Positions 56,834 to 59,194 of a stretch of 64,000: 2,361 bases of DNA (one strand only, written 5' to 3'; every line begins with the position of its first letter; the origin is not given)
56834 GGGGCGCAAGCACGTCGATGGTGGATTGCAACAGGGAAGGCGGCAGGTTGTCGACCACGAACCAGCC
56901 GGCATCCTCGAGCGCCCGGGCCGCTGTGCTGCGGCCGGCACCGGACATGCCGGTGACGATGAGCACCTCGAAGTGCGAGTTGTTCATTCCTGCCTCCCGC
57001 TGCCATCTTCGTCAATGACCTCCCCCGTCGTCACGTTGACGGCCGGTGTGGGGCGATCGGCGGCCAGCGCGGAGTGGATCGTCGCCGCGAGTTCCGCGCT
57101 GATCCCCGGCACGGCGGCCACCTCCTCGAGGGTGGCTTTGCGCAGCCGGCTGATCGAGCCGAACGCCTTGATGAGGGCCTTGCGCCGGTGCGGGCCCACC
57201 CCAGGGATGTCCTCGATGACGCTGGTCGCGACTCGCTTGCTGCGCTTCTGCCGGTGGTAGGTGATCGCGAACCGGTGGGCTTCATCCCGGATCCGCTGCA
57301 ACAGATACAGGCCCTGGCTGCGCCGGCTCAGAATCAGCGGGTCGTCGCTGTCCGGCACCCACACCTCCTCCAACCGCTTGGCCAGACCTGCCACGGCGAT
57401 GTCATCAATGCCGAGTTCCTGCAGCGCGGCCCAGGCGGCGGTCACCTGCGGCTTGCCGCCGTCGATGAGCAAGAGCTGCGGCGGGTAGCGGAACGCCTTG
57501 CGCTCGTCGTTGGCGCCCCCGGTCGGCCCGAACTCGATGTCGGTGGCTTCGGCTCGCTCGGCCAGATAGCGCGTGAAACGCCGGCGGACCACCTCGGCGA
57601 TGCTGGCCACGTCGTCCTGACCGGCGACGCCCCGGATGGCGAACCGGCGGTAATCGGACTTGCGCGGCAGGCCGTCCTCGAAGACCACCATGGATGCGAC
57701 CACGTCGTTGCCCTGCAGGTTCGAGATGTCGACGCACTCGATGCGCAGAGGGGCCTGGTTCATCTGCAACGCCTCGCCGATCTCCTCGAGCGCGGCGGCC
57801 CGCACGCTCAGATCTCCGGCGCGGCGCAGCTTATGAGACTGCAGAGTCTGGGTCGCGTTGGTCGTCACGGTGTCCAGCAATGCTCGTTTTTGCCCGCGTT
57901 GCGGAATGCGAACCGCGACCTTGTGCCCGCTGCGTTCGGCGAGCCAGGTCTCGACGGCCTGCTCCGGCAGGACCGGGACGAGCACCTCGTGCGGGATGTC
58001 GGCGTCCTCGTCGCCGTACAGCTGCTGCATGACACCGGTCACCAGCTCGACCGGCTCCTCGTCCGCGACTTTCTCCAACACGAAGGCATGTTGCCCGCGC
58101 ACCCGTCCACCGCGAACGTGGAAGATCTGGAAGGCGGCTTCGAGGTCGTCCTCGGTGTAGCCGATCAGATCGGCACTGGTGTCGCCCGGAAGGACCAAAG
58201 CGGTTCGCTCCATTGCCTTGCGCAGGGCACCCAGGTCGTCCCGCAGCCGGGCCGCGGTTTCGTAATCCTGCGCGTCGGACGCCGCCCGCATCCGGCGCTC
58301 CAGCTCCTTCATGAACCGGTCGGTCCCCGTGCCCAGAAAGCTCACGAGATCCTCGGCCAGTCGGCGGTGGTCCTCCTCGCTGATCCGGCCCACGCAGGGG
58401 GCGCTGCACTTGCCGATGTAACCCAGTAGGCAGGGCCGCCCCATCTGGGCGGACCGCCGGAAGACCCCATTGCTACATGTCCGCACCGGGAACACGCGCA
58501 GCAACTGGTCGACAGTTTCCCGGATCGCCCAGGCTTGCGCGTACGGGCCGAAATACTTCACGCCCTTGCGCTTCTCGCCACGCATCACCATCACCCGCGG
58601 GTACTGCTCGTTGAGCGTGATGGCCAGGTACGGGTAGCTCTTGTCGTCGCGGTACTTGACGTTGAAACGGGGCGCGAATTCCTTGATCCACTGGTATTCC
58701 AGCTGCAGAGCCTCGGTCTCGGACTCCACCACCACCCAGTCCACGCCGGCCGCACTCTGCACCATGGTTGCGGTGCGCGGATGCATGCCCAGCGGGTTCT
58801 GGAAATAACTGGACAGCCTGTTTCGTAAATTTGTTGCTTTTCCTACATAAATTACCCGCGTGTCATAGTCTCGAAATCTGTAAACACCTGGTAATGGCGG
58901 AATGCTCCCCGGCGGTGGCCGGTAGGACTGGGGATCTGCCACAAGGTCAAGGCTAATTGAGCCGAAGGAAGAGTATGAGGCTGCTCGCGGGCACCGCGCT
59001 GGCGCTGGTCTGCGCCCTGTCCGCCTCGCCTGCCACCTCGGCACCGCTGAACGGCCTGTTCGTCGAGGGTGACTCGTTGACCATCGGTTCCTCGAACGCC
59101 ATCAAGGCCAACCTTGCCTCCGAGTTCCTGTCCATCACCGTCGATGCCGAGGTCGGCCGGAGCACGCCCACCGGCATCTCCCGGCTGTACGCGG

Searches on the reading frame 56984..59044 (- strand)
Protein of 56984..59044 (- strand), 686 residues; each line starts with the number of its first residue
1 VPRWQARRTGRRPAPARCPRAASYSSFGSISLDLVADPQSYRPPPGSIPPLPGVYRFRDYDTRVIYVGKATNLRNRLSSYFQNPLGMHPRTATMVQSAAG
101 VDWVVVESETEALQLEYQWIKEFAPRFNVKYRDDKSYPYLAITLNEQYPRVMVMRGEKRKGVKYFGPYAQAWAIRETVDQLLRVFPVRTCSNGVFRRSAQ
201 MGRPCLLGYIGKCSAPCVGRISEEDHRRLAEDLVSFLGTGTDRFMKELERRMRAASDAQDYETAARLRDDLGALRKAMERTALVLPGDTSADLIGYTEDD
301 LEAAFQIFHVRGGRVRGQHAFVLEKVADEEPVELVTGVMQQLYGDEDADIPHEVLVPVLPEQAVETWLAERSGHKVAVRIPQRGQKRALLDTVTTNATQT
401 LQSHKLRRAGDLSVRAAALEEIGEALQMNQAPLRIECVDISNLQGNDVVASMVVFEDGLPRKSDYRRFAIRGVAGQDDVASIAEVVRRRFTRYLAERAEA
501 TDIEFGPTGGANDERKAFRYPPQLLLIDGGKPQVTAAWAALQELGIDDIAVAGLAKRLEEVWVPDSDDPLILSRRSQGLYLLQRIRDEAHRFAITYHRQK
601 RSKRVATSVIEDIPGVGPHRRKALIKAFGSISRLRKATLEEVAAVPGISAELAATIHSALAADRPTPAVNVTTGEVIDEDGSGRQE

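Call 69: search_protein_families(library=pfam, proteins=[window:56984-59044:-])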
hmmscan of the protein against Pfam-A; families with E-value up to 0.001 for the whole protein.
window:56984-59044:- (686 aa): 7 families
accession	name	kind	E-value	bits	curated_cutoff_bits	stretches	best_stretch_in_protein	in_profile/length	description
PF08459.17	UvrC_RNaseH_dom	-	1.1e-54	185.1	22.3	1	424-594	2-159/159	UvrC RNAse H endonuclease domain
PF22920.2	UvrC_RNaseH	-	2.4e-33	114.9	24.3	1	291-404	2-116/116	UvrC Ribonuclease H-like domain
PF01541.30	GIY-YIG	-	3.2e-10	40.6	22.6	1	53-125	3-74/78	GIY-YIG catalytic domain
PF14520.12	HHH_5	-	6.4e-10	39.8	27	1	611-660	5-55/57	Helix-hairpin-helix domain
PF02151.25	UVR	-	5.1e-09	36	21.5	1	243-276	2-35/36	UvrB/uvrC motif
PF12826.13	HHH_2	-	1.8e-08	34.8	27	1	613-660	8-55/64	Helix-hairpin-helix motif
PF00633.29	HHH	-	2.2e-05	24.5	24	0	631-658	2-29/30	Helix-hairpin-helix motif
